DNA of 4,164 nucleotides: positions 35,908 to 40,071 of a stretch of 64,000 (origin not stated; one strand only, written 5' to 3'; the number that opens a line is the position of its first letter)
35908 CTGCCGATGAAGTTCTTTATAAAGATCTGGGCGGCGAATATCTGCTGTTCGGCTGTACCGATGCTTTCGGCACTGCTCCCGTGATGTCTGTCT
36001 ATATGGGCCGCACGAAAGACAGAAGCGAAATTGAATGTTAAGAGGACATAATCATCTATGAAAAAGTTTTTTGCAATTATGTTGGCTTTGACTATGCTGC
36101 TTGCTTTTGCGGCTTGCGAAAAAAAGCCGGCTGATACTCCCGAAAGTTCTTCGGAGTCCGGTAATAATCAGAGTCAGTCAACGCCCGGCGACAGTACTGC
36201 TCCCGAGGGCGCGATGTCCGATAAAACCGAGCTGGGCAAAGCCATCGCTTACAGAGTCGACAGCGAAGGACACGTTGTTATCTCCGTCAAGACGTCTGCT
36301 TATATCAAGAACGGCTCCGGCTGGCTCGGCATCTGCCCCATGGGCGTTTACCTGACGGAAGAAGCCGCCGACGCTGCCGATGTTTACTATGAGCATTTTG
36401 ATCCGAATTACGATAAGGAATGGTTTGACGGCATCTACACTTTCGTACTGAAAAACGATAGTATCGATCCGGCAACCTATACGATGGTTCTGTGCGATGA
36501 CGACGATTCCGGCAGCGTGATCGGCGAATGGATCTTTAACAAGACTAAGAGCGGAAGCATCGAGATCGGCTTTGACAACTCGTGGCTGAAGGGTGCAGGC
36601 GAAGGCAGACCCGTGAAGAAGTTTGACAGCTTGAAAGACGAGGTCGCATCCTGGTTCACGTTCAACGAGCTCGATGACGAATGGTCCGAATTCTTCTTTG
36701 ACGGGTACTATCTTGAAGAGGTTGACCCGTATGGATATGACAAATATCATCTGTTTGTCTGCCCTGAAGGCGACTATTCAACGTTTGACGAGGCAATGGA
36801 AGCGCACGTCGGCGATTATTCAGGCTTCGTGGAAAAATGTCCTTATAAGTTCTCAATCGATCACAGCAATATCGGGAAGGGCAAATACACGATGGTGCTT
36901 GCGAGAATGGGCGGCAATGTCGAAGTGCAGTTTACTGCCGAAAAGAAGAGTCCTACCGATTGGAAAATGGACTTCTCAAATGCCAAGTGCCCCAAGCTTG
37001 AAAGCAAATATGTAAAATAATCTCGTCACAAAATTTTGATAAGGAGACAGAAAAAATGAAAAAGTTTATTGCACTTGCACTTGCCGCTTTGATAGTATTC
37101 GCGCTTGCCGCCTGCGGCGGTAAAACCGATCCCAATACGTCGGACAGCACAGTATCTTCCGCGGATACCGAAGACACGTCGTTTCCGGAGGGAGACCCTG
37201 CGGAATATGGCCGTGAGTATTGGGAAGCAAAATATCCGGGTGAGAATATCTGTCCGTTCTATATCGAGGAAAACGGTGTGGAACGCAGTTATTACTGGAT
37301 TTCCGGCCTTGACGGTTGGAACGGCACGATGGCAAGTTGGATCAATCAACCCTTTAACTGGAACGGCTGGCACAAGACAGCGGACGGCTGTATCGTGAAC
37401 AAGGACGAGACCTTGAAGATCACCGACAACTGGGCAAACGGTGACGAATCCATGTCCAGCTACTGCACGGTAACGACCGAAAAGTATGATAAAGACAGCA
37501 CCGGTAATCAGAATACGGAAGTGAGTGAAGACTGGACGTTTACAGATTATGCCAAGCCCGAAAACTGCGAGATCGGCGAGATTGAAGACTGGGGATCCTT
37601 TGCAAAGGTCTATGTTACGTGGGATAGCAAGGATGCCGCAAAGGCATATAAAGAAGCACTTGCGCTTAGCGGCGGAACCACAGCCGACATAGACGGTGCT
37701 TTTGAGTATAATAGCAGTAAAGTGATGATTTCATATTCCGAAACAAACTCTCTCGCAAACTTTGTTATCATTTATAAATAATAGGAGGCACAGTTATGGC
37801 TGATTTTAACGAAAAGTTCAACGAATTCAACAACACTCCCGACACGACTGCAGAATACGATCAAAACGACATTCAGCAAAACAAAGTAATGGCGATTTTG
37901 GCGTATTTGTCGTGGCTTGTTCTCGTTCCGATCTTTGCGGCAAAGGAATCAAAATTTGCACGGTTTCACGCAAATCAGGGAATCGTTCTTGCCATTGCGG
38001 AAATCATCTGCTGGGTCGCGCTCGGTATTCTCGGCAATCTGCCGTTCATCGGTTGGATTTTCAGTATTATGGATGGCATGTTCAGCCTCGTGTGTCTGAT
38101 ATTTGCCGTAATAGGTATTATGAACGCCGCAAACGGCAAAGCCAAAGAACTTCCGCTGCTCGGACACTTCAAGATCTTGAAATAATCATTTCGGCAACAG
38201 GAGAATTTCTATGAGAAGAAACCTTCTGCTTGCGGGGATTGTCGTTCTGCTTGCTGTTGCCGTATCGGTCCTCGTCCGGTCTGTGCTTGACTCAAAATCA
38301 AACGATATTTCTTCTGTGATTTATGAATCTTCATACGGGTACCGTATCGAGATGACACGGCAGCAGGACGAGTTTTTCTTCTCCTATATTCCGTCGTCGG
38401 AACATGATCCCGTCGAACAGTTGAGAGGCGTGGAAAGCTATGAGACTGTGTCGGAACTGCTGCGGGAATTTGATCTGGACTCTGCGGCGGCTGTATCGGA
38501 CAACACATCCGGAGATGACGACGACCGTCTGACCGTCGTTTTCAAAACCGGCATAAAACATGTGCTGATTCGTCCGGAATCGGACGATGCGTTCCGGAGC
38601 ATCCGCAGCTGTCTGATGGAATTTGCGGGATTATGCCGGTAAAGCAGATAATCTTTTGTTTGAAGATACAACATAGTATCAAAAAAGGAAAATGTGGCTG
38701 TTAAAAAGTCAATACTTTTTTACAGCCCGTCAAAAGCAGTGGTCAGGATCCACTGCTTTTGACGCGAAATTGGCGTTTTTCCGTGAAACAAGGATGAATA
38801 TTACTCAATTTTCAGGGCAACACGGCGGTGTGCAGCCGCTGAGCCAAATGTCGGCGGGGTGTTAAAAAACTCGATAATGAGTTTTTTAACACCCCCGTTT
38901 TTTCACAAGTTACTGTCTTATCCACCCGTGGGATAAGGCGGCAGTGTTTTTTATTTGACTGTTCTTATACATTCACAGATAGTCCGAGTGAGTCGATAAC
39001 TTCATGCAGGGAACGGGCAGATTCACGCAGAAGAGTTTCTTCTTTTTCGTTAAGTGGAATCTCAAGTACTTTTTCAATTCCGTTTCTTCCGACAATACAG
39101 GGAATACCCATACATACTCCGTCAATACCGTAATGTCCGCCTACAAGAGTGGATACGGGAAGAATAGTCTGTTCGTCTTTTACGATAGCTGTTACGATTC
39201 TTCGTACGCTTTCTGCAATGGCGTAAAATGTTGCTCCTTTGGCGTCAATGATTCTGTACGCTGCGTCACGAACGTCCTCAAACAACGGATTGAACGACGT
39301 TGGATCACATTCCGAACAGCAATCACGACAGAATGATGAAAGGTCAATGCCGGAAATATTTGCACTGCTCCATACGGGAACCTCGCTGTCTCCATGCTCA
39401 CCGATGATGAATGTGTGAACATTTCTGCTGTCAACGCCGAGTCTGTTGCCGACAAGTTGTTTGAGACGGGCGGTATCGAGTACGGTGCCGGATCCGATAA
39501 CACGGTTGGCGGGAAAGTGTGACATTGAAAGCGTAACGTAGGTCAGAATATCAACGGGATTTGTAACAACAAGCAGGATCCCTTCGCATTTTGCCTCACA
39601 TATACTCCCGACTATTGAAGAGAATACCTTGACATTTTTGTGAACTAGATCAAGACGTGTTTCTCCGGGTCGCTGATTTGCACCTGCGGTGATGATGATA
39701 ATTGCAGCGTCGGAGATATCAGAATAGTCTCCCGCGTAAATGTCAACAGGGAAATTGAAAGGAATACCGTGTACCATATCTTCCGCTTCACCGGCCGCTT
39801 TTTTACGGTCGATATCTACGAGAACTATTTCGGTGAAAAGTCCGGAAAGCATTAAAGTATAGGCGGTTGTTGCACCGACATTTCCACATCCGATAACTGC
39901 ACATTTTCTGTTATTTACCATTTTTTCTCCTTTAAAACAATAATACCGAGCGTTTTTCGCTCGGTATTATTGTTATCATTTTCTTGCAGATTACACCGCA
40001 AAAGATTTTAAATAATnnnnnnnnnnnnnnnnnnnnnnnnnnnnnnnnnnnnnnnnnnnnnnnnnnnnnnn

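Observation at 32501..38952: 6.4-kb accessory segment sits between the two exactly complementary arms of what reads as one dxs/ldh bidirectional terminator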

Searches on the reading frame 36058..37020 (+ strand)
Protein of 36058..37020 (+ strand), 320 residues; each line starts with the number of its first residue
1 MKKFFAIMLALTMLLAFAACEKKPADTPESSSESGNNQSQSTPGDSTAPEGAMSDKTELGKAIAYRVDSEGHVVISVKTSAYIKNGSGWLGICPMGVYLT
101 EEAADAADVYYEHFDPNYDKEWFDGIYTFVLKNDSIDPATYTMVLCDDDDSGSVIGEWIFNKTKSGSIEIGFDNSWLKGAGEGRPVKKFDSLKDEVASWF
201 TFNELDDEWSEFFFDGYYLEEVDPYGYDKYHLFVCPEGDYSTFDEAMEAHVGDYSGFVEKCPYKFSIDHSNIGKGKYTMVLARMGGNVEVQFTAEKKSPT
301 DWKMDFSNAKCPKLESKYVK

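Call 4: search_protein_families(library=pfam, proteins=[window:36058-37020:+], max_evalue=0.01)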
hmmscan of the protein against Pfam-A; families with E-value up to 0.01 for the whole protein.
window:36058-37020:+ (320 aa): 0 families

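Call 69: search_protein_families(library=ncbifam, proteins=[window:36058-37020:+], max_evalue=0.01)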
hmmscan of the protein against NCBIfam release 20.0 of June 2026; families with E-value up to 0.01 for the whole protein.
window:36058-37020:+ (320 aa): 2 families
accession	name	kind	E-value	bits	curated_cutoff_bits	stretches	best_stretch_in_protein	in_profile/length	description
NF050142.1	PG1828_fam_lipo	equivalog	0.00012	22.7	50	1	1-34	1-37/59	PG1828 family lipoprotein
NF041193.1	lipo_SP0191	subfamily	0.0074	16.3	75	0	1-54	1-52/190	SP0191 family lipoprotein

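Call 70: search_protein_families(library=padloc, proteins=[window:36058-37020:+], max_evalue=0.01)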
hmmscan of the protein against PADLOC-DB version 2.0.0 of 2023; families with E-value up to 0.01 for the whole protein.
window:36058-37020:+ (320 aa): 0 families

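Call 71: search_protein_families(library=phrogs, proteins=[window:36058-37020:+], max_evalue=0.01)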
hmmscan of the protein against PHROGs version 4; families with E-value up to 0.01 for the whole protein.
window:36058-37020:+ (320 aa): 0 families

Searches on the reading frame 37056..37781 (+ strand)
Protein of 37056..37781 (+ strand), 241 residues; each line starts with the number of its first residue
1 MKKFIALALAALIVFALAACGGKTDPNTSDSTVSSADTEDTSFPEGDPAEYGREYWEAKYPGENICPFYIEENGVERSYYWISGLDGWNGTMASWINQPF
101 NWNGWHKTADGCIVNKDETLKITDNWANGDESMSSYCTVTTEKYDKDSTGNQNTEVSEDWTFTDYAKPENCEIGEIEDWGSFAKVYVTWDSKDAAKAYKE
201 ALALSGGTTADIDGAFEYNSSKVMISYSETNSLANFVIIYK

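Call 4: search_protein_families(library=pfam, proteins=[window:37056-37781:+], max_evalue=0.01)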
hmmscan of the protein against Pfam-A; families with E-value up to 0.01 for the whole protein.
window:37056-37781:+ (241 aa): 0 families

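Call 69: search_protein_families(library=ncbifam, proteins=[window:37056-37781:+], max_evalue=0.01)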
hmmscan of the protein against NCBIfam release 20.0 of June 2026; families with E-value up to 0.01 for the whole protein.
window:37056-37781:+ (241 aa): 4 families
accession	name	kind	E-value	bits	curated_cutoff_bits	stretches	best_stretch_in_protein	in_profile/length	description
NF058647.1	lipo_LytA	equivalog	9.5e-05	22.6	110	1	1-39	1-39/107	acidic lipoprotein LytA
NF050142.1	PG1828_fam_lipo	equivalog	0.0012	19.5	50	1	1-36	1-38/59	PG1828 family lipoprotein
NF033216.1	lipo_YgdI_YgdR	subfamily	0.006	16.5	42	0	2-31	1-30/71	YgdI/YgdR family lipoprotein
NF047847.2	SS_mature_LptM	equivalog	0.0079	16.3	27.7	0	1-21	1-21/31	LPS translocon maturation chaperone LptM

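Call 70: search_protein_families(library=padloc, proteins=[window:37056-37781:+], max_evalue=0.01)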
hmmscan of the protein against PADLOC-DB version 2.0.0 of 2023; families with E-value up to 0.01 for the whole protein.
window:37056-37781:+ (241 aa): 0 families

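Call 71: search_protein_families(library=phrogs, proteins=[window:37056-37781:+], max_evalue=0.01)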
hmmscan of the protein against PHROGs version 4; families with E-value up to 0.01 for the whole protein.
window:37056-37781:+ (241 aa): 6 families
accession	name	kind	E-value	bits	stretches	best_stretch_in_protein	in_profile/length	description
phrog_3727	-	unknown function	2.2e-05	25.4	1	1-42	1-42/209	-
phrog_19157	-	unknown function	5.9e-05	24.1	1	1-41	2-42/162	-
phrog_542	-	unknown function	6.3e-05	24.6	1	1-32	1-33/97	-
phrog_806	-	unknown function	0.00028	22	1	1-52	2-63/187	-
phrog_8801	-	unknown function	0.006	18.1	0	1-36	1-34/94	-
phrog_25477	-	unknown function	0.0095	17.3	0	1-35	1-33/162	-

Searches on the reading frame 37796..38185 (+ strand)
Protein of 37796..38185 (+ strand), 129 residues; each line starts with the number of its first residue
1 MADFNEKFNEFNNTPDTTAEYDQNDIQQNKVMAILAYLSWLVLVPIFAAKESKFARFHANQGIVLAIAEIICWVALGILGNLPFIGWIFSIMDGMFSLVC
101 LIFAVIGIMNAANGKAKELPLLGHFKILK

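Call 4: search_protein_families(library=pfam, proteins=[window:37796-38185:+], max_evalue=0.01)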
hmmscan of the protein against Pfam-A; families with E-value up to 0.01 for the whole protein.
window:37796-38185:+ (129 aa): 2 families
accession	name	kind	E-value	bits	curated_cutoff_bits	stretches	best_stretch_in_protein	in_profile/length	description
PF16166.10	TIC20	-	9.6e-05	22.7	28.6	1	29-123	84-178/181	Chloroplast import apparatus Tic20-like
PF09685.15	DUF4870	-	0.00014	22.3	25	1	38-122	21-103/107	Domain of unknown function (DUF4870)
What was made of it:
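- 37796..38185 (+): 129-aa membrane protein with a weak DUF4870/MamF_MmsF-like match. Call 4.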

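Call 69: search_protein_families(library=ncbifam, proteins=[window:37796-38185:+], max_evalue=0.01)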
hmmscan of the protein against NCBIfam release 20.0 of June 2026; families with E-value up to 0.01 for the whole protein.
window:37796-38185:+ (129 aa): 0 families

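Call 70: search_protein_families(library=padloc, proteins=[window:37796-38185:+], max_evalue=0.01)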
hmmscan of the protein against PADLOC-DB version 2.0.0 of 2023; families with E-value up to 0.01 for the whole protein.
window:37796-38185:+ (129 aa): 0 families

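Call 71: search_protein_families(library=phrogs, proteins=[window:37796-38185:+], max_evalue=0.01)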
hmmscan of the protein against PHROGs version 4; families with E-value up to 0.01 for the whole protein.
window:37796-38185:+ (129 aa): 0 families

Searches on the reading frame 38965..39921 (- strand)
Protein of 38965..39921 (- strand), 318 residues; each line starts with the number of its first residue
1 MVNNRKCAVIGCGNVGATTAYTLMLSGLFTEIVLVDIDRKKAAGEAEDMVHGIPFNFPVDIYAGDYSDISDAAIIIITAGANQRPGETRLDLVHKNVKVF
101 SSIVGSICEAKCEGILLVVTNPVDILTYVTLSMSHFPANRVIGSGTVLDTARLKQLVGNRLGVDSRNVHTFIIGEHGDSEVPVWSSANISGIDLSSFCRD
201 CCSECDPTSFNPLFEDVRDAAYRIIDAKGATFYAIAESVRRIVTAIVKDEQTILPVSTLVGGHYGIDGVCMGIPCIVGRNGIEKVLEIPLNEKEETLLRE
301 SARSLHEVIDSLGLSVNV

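Call 4: search_protein_families(library=pfam, proteins=[window:38965-39921:-], max_evalue=0.01)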
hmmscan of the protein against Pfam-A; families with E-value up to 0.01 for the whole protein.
window:38965-39921:- (318 aa): 6 families
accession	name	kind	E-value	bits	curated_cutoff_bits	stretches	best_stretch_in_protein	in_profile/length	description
PF02866.23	Ldh_1_C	-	8.8e-42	143.5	22.6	1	146-310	1-168/174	lactate/malate dehydrogenase, alpha/beta C-terminal domain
PF00056.29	Ldh_1_N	-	3.2e-40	137.9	27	1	6-143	2-141/141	lactate/malate dehydrogenase, NAD binding domain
PF00899.27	ThiF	-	0.00064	19.4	28.1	1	3-39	19-54/238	ThiF family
PF03721.20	UDPG_MGDP_dh_N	-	0.0014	18.7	27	1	6-42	2-36/187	UDP-glucose/GDP-mannose dehydrogenase family, NAD binding domain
PF02254.24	TrkA_N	-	0.0024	18.6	23.8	1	8-54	2-46/116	TrkA-N domain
PF03435.24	Sacchrp_dh_NADP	-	0.0034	18.1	25.1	1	9-56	3-49/129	Saccharopine dehydrogenase NADP binding domain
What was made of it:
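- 38965..39921 (-): ldh (L-lactate dehydrogenase), the core gene on the right flank. It now has no canonical U-tract terminator. Pfam Ldh_1_N/Ldh_1_C (call 4).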

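Call 13: find_encoding_contigs(protein=window:38965-39921:-, flank=10000, max_places=10)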
Protein window:38965-39921:- (318 aa): 1 contig read that carries it; 1 place shown.
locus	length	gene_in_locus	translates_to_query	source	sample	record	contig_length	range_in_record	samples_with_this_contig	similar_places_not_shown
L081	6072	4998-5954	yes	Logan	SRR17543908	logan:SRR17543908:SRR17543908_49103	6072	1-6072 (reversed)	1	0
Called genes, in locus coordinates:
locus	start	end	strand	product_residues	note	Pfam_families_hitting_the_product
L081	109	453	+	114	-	PF04297:UPF0122, PF04545:Sigma70_r4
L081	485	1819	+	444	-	PF02881:SRP54_N, PF00448:SRP54, PF01656:CbiA (weak), PF02978:SRP_SPB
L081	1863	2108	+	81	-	PF00886:Ribosomal_S16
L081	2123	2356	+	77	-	PF13083:KH_KhpA-B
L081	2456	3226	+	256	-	-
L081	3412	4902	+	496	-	PF00370:FGGY_N, PF02782:FGGY_C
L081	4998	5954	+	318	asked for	PF00056:Ldh_1_N, PF02866:Ldh_1_C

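Call 17: find_homologous_proteins(query=window:38965-39921:-, max_evalue=1e-60)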
Query window:38965-39921:- (318 aa): 7986 proteins with E <= 1e-60 among 8000 candidates; the best 120 are listed.
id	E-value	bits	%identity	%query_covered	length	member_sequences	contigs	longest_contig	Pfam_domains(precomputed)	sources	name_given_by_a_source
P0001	1.8e-204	696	98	100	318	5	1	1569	PF00056.30,PF02866.24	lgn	-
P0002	1.7e-185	634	87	100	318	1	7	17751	PF00056.30,PF02866.24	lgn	-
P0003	1.2e-162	558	-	-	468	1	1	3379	PF00056.30,PF02866.24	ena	-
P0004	1.1e-160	552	77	98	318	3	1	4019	PF00056.30,PF02866.24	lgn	-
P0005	7.9e-160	549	76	99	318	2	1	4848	PF00056.30,PF02866.24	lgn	-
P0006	7.3e-159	546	77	98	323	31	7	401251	PF00056.30,PF02866.24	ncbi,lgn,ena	-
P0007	2.1e-158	545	76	99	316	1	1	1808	PF00056.30,PF02866.24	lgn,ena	-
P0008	4.1e-158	544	77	98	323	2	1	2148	PF00056.30,PF02866.24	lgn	-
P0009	7.0e-158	543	77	98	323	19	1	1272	PF00056.30,PF02866.24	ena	-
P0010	2.1e-154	531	74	100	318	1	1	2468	PF00056.30,PF02866.24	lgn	-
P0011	5.1e-154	530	74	99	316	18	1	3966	PF00056.30,PF02866.24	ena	-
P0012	1.1e-153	529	74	98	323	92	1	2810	PF00056.30,PF02866.24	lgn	-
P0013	4.6e-153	527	71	100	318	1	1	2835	PF00056.30,PF02866.24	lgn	-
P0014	4.0e-152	524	74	99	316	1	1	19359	PF00056.30,PF02866.24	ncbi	-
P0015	4.1e-152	524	74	99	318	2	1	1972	PF00056.30,PF02866.24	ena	-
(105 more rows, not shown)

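Call 18: find_encoding_contigs(protein=P0002, flank=10000, max_places=8)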
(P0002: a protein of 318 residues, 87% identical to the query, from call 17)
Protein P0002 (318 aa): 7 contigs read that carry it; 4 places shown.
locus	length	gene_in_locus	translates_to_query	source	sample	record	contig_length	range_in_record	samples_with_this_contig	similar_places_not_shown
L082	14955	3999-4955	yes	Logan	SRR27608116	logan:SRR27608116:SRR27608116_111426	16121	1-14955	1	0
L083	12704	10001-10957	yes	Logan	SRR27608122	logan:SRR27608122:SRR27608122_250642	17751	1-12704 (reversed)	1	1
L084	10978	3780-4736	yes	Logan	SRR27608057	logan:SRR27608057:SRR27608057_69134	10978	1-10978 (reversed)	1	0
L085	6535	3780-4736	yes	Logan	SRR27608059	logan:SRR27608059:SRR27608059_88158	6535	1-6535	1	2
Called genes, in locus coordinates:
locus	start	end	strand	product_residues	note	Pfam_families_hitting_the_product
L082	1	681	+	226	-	?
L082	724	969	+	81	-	PF00886:Ribosomal_S16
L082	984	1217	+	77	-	PF13083:KH_KhpA-B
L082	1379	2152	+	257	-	-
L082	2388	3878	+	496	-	PF00370:FGGY_N, PF02782:FGGY_C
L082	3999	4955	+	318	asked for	PF00056:Ldh_1_N, PF02866:Ldh_1_C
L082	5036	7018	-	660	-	PF13292:DXP_synthase_N, PF00676:E1_dh (faint), PF02779:Transket_pyr, PF02780:Transketolase_C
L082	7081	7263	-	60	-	PF00403:HMA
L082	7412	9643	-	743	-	PF00403:HMA, PF00122:E1-E2_ATPase, PF00702:Hydrolase, PF08282:Hydrolase_3 (weak)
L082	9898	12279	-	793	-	PF02574:S-methyl_trans, PF00809:Pterin_bind, PF03599:CdhD (weak), PF02607:B12-binding_2, PF02310:B12-binding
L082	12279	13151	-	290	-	PF02219:MTHFR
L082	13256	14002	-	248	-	PF13279:4HBT_2 (weak)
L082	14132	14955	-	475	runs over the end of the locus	PF01943:Polysacc_synt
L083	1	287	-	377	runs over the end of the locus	PF07075:NamZ_N, PF20732:NamZ_C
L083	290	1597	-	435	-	PF19289:PmbA_TldD_3rd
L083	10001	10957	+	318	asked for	PF00056:Ldh_1_N, PF02866:Ldh_1_C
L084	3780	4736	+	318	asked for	PF00056:Ldh_1_N, PF02866:Ldh_1_C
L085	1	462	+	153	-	?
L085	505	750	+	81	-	PF00886:Ribosomal_S16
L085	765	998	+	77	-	PF13083:KH_KhpA-B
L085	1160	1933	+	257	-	-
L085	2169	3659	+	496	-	PF00370:FGGY_N, PF02782:FGGY_C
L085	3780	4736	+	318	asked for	PF00056:Ldh_1_N, PF02866:Ldh_1_C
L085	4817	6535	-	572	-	?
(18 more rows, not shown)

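Call 19: find_encoding_contigs(protein=P0001, flank=10000, max_places=8)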
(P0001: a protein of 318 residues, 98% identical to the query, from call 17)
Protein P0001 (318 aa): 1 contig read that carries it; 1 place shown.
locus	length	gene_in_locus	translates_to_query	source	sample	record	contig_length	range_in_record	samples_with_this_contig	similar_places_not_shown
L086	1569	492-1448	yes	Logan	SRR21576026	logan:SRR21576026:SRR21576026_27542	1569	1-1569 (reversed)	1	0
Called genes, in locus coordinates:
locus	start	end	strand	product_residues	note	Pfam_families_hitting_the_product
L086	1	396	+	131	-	?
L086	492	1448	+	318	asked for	PF00056:Ldh_1_N, PF02866:Ldh_1_C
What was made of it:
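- Tried and rejected: Conspecific contigs L081 and L086 only reach the right junction (calls 13, 19).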
